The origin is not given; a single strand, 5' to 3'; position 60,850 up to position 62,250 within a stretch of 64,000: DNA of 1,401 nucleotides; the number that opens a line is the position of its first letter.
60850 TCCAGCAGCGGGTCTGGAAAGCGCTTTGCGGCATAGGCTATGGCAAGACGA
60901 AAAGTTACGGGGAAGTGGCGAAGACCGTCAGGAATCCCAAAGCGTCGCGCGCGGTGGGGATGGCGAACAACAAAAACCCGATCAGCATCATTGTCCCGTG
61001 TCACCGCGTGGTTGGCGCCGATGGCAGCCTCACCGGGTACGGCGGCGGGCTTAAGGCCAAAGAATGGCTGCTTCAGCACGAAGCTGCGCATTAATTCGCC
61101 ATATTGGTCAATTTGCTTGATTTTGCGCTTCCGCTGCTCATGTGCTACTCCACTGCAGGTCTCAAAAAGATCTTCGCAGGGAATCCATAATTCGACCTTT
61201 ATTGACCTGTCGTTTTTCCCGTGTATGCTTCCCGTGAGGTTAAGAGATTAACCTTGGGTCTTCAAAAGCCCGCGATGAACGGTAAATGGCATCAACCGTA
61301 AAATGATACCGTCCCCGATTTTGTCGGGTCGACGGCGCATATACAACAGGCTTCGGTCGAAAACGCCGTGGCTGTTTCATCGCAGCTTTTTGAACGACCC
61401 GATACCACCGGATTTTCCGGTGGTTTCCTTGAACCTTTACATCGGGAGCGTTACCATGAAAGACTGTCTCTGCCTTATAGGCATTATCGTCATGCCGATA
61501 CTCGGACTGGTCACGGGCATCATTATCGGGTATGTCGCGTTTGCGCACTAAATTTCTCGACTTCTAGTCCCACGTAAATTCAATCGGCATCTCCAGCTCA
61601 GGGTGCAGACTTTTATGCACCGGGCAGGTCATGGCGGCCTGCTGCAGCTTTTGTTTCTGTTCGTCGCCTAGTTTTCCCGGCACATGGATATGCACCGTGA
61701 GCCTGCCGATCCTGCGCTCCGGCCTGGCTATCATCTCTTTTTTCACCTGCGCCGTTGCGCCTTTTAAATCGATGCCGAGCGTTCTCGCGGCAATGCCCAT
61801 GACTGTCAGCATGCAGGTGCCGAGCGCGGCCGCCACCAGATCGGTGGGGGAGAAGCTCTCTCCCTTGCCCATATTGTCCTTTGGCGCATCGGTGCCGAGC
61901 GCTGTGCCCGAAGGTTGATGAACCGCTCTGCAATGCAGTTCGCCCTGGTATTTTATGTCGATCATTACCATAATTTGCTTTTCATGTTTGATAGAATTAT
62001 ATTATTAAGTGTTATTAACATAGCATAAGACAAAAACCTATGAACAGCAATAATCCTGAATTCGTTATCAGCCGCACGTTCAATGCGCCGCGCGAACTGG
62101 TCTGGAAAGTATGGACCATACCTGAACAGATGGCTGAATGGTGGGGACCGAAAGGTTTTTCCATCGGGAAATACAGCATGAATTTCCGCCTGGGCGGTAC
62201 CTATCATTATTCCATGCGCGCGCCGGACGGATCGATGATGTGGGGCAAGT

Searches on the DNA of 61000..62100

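Call 22: search_rna_families(source=window, start=61000, end=62100, threshold=evalue, max_evalue=10, show_alignments=2)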
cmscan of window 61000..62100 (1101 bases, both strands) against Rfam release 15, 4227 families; matches with E-value up to 10: 3.
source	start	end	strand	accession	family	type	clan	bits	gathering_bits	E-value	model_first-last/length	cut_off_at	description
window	61323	61411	+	RF02221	sRNA-Xcc1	Gene; sRNA;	-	40.9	53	1.7e-05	1-87/87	no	sRNA-Xcc1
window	61931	62021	-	RF01174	snoU43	Gene; snRNA; snoRNA; CD-box;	-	19.6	45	3.7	1-79/79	no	Small nucleolar RNA U43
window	61813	61873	+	RF01119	sR32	Gene; snRNA; snoRNA; CD-box;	-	18.1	40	0.032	1-57/57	no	Small nucleolar RNA sR32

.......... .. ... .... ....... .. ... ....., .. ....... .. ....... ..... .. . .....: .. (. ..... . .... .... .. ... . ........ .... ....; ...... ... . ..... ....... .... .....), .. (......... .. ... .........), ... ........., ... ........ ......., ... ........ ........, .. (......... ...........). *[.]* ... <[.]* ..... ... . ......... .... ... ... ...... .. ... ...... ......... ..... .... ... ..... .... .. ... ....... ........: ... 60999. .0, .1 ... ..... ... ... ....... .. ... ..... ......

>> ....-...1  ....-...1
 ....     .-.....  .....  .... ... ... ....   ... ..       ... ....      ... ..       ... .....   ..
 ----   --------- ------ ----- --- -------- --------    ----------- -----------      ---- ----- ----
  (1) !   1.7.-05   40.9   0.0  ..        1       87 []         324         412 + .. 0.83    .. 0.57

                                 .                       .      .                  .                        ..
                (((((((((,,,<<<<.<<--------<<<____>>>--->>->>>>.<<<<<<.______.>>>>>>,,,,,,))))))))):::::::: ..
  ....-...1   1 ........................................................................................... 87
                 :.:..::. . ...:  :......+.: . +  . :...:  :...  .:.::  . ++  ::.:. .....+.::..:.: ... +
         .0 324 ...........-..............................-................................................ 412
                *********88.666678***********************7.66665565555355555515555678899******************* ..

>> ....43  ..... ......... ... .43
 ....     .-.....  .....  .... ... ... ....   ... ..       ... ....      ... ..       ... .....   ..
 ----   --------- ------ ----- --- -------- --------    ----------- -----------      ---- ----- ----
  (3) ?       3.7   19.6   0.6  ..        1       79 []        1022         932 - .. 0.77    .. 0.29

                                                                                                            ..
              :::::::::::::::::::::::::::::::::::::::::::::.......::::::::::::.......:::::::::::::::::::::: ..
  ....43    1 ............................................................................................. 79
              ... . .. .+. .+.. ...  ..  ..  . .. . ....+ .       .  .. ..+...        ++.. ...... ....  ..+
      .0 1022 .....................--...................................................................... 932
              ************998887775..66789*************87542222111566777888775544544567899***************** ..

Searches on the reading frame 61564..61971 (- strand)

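Call 78: search_protein_families(library=ncbifam, proteins=[window:61564-61971:-], max_evalue=0.001)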
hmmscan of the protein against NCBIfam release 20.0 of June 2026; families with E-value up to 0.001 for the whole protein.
window:61564-61971:- (135 aa): 4 families
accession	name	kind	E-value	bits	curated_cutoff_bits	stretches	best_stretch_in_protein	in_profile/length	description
TIGR03561.1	organ_hyd_perox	subfamily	5e-06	26.9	88.85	1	25-128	25-130/134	Ohr family peroxiredoxin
NF041052.1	OsmC_like_Se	domain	6.3e-06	26.2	95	1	24-126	24-134/144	OsmC-related (seleno)protein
NF052637.1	HydprxOhrVib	equivalog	0.00043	20.5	240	1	28-127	31-130/140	organic hydroperoxide reductase Ohr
TIGR03562.1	osmo_induc_OsmC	subfamily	0.00046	20.3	85.8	1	37-125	40-131/137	OsmC family peroxiredoxin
